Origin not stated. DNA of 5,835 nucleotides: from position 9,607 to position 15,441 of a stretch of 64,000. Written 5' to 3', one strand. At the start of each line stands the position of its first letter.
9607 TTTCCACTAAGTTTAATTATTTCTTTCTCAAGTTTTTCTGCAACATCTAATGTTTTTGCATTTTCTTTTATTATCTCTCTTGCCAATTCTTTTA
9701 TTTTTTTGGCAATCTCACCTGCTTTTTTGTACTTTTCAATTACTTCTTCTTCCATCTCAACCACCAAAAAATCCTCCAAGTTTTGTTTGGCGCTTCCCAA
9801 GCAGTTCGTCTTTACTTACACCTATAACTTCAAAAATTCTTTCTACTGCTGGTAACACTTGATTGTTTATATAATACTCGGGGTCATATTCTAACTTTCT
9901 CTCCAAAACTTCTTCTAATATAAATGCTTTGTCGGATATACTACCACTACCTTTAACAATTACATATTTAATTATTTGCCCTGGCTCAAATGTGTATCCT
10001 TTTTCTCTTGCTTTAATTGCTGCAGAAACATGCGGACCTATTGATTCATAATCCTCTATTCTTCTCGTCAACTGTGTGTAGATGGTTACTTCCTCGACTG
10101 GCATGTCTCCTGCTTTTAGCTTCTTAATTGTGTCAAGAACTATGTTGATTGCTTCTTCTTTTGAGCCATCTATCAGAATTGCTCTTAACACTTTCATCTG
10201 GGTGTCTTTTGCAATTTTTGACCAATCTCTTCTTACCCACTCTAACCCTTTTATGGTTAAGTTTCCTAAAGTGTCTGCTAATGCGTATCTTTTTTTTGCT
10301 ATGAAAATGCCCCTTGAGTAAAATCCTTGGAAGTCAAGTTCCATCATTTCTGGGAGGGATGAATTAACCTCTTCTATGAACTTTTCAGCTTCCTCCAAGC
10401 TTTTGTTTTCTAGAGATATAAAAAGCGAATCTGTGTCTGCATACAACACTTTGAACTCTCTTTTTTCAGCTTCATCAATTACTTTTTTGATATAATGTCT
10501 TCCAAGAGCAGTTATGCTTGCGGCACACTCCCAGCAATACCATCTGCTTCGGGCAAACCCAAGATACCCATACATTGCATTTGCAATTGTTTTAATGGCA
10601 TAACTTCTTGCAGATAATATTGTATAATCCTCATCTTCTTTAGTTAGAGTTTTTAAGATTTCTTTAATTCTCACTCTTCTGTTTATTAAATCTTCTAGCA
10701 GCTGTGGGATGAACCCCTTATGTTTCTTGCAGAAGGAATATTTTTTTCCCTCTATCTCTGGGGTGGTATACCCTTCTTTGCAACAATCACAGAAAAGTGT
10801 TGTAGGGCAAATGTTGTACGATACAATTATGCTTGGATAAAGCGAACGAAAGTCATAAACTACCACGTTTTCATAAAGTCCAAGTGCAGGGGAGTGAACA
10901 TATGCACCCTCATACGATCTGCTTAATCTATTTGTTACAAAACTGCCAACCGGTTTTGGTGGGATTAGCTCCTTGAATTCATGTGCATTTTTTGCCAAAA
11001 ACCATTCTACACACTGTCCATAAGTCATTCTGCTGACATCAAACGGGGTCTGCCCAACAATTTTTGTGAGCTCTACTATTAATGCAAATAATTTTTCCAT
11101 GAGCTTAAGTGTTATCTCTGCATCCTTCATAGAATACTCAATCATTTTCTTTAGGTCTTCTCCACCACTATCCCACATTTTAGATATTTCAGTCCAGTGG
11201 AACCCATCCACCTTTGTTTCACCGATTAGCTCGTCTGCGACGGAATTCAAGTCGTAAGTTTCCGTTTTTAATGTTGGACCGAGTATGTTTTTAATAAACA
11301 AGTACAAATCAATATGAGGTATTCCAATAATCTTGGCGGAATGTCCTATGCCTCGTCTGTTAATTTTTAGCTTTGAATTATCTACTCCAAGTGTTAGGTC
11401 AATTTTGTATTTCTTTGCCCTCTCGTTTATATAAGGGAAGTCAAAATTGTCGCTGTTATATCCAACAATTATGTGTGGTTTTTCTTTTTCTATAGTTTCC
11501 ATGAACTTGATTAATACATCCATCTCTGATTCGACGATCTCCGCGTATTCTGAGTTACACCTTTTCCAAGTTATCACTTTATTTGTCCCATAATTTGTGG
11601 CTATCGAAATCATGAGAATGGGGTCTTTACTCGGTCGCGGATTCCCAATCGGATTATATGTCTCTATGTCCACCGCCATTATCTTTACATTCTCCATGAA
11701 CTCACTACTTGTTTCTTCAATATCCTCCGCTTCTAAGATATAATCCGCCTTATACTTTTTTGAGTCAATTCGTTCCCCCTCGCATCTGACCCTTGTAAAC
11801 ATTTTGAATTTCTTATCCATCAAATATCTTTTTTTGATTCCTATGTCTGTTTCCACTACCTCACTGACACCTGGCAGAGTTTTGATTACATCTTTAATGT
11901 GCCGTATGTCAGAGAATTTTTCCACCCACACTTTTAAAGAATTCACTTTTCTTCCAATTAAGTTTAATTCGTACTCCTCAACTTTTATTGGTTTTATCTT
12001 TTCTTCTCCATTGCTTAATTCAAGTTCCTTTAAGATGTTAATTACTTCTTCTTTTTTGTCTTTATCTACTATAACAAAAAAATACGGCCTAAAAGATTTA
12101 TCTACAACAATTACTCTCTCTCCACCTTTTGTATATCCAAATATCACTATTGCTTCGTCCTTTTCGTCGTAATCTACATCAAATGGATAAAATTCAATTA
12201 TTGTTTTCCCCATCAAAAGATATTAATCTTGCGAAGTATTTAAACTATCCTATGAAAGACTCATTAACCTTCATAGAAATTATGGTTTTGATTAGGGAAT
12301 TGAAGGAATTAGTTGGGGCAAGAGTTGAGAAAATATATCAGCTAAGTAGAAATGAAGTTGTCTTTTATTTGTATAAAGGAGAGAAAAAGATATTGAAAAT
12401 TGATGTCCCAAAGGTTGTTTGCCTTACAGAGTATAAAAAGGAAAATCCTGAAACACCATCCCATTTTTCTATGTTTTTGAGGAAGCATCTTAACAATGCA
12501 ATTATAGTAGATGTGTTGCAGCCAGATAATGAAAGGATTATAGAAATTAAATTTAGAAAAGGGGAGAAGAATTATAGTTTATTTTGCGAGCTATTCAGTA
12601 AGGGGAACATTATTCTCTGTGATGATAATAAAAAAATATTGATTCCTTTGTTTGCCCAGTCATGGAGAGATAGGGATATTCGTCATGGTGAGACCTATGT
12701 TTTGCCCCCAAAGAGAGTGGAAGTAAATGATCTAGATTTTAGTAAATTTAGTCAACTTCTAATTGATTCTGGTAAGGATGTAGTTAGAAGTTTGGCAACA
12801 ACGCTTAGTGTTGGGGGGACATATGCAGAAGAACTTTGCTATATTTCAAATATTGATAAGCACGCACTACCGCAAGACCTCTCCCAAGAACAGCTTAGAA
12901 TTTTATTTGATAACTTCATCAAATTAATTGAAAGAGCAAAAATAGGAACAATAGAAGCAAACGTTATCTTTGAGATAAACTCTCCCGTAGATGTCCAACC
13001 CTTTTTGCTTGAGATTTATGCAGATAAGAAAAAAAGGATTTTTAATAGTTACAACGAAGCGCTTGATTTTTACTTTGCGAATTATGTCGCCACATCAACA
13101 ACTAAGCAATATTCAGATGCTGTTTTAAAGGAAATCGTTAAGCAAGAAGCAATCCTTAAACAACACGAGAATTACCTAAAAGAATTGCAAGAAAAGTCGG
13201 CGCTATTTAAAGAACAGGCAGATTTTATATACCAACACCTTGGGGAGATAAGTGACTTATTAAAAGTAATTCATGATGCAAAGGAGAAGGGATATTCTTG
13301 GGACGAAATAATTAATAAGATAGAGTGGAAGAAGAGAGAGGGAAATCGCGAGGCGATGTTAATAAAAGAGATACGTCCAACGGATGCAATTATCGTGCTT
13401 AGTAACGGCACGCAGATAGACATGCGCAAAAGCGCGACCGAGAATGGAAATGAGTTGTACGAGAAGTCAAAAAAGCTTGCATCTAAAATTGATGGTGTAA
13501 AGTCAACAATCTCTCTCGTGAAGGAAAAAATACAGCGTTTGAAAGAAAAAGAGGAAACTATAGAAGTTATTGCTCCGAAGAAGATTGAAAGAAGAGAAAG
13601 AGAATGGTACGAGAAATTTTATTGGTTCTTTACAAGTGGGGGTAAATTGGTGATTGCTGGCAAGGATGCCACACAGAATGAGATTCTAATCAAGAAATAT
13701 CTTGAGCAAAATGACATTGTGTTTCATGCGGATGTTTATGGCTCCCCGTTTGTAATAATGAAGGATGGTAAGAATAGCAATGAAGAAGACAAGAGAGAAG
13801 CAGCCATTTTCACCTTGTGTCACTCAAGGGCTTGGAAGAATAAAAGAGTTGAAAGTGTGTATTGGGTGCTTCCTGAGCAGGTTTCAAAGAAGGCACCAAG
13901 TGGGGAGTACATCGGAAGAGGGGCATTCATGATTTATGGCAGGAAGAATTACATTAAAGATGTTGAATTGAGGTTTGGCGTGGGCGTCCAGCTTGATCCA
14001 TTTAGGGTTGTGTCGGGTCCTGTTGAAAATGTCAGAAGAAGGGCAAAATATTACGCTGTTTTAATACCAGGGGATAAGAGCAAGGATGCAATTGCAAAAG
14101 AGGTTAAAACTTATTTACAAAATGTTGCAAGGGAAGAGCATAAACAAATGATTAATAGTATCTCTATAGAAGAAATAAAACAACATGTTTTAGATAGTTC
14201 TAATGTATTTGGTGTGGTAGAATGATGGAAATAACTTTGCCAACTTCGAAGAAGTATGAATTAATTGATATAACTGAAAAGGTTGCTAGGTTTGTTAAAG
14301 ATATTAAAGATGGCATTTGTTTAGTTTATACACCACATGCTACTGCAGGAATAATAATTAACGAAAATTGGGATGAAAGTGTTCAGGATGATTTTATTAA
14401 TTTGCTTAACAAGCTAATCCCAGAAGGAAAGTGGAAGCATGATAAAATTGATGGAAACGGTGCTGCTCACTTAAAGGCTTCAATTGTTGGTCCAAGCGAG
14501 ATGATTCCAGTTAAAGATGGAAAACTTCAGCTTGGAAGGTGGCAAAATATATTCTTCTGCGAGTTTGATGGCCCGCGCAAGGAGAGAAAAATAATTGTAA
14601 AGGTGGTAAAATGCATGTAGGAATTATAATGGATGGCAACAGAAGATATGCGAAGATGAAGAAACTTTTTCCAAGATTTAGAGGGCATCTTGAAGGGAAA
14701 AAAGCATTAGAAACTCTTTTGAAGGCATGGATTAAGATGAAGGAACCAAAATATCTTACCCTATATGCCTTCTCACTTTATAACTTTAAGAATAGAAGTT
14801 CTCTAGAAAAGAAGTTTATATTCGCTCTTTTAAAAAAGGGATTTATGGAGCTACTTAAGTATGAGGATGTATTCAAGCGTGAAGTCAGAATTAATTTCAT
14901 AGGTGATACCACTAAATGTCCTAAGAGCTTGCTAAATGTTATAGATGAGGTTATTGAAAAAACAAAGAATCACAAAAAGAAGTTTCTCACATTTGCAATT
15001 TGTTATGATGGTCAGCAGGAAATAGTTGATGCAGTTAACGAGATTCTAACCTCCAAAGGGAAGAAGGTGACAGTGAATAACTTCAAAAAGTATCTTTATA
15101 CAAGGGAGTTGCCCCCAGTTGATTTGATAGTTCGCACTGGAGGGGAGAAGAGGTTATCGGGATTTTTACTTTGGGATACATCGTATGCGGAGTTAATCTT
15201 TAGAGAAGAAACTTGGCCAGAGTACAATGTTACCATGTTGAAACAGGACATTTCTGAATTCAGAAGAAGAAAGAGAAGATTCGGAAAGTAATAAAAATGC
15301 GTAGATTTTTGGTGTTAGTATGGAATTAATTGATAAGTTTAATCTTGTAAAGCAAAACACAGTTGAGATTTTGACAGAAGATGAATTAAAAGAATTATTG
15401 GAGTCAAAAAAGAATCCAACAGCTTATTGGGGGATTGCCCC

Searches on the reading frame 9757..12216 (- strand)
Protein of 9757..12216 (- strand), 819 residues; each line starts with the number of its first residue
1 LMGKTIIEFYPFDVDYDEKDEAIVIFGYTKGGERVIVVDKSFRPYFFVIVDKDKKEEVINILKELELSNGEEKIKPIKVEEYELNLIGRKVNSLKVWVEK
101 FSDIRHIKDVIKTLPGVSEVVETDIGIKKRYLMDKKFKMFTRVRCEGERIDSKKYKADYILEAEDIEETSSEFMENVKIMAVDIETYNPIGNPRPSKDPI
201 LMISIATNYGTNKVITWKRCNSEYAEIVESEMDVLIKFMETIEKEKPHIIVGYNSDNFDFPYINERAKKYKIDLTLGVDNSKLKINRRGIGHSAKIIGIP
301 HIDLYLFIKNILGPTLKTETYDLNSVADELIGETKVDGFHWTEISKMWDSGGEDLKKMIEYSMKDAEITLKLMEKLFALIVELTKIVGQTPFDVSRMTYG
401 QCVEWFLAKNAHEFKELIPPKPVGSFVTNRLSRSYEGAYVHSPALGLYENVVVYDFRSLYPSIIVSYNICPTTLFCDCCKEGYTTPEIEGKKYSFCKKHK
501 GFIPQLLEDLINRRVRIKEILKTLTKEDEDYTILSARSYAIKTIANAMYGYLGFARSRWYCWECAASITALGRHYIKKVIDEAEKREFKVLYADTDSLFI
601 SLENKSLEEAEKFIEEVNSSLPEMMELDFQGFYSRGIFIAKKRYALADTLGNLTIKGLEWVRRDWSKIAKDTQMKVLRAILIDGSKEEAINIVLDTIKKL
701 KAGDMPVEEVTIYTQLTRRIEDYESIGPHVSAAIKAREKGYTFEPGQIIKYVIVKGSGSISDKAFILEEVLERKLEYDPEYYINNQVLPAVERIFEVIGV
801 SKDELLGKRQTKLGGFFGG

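Call 66: search_protein_families(library=pfam, proteins=[window:9757-12216:-], max_evalue=0.0001)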
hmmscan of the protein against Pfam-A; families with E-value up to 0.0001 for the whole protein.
window:9757-12216:- (819 aa): 4 families
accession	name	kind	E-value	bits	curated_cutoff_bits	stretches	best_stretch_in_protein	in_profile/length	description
PF00136.26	DNA_pol_B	-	2.9e-80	270.7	23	1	403-798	15-453/453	DNA polymerase family B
PF03104.25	DNA_pol_B_exo1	-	2.3e-31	109.5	23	1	119-326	2-242/242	DNA polymerase family B, exonuclease domain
PF13482.12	RNase_H_2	-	7.1e-09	36.3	22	1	182-376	3-164/165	RNase_H superfamily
PF10108.15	DNA_pol_B_exo2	-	9.3e-06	25.9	24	1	226-366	32-163/213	Predicted 3'-5' exonuclease related to the exonuclease domain of PolB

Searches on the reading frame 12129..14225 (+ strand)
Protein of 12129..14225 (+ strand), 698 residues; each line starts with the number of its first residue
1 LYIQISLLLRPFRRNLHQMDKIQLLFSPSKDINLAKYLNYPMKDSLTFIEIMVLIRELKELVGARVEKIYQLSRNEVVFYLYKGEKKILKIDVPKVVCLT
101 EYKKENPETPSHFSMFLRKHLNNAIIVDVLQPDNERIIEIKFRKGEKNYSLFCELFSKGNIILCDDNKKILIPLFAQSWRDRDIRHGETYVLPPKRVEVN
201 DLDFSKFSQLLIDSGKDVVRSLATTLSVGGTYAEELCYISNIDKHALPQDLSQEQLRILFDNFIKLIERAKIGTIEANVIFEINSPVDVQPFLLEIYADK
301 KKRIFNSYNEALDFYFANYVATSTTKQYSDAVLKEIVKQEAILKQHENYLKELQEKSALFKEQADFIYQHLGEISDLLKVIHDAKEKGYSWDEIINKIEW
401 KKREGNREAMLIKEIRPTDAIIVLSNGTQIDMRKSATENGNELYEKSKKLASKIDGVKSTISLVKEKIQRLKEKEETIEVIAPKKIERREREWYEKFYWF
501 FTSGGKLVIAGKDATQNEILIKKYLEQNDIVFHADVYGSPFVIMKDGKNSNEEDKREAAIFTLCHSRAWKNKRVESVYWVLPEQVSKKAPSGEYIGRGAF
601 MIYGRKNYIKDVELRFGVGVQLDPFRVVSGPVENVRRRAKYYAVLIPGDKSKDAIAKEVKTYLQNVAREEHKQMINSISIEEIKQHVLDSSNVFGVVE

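Call 66: search_protein_families(library=pfam, proteins=[window:12129-14225:+], max_evalue=0.0001)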
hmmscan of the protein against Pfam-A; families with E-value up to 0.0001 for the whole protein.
window:12129-14225:+ (698 aa): 2 families
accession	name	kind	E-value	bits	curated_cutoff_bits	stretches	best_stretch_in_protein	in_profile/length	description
PF05833.16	NFACT_N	-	9.4e-69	232.8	31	1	51-499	5-443/456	NFACT N-terminal and middle domains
PF05670.18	NFACT-R_1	-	2.4e-35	121.9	29.8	1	496-604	1-112/112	NFACT protein RNA binding domain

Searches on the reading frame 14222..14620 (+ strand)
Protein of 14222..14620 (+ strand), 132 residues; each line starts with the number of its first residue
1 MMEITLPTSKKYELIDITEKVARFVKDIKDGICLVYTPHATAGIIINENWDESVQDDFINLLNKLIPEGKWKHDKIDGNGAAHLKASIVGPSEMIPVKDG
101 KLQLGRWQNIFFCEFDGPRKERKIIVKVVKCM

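Call 66: search_protein_families(library=pfam, proteins=[window:14222-14620:+], max_evalue=0.0001)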
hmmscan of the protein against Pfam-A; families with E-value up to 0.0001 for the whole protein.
window:14222-14620:+ (132 aa): 1 family
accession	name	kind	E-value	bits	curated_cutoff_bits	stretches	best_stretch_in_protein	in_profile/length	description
PF01894.22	UPF0047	-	1.3e-43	148.3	27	1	16-128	1-117/117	Uncharacterised protein family UPF0047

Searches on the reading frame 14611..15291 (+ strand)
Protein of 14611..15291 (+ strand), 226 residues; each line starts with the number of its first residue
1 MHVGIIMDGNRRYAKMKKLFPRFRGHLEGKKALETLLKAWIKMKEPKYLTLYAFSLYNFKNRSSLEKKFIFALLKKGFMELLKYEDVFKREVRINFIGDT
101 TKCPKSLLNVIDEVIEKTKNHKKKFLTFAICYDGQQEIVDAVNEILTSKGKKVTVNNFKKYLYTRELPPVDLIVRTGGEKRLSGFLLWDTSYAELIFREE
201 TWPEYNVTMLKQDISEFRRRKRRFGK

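Call 27: search_protein_families(library=pfam, proteins=[window:14611-15291:+], max_evalue=10)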
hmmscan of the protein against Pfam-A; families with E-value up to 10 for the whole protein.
window:14611-15291:+ (226 aa): 1 family
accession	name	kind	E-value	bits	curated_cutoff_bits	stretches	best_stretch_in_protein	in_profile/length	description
PF01255.24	Prenyltransf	-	4.5e-62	209.9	27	1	6-225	1-219/219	Putative undecaprenyl diphosphate synthase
